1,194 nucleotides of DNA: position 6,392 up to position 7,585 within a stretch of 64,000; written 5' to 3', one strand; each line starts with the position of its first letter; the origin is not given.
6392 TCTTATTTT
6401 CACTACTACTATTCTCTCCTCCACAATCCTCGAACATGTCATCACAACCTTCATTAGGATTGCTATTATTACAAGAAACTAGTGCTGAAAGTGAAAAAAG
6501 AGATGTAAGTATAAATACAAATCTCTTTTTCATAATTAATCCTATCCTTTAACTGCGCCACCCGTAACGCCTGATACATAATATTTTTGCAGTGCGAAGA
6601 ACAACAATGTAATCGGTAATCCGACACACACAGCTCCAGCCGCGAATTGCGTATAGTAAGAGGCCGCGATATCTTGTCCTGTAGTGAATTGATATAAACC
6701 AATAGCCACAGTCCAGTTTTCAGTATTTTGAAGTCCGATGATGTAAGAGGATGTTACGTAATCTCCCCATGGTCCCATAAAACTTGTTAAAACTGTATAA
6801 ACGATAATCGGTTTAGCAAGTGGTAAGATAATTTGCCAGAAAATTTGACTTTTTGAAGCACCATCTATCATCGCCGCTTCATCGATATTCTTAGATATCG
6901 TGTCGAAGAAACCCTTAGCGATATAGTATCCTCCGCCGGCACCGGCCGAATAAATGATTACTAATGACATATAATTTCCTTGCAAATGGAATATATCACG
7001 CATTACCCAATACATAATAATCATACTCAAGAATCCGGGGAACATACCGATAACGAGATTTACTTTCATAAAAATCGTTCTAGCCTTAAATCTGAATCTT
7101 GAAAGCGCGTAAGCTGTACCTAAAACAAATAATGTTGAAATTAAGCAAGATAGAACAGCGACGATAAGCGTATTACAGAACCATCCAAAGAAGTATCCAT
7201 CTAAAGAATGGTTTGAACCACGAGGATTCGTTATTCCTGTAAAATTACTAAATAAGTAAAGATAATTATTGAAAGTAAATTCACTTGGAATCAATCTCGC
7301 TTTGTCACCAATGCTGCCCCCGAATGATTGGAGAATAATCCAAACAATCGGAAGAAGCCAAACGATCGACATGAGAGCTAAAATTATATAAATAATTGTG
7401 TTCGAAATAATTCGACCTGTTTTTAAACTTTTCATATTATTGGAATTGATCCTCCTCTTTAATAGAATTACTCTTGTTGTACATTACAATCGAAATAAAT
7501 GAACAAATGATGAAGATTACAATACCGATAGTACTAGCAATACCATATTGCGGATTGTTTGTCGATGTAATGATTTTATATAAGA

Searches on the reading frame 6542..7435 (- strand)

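Call 8: search_protein_families(library=pfam, proteins=[window:6542-7435:-], max_evalue=0.001)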
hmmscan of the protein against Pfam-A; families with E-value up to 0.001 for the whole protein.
window:6542-7435:- (297 aa): 1 family
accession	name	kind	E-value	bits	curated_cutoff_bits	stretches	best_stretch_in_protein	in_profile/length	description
PF00528.27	BPD_transp_1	-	4.8e-17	62.7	26.4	1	104-290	3-182/184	Binding-protein-dependent transport system inner membrane component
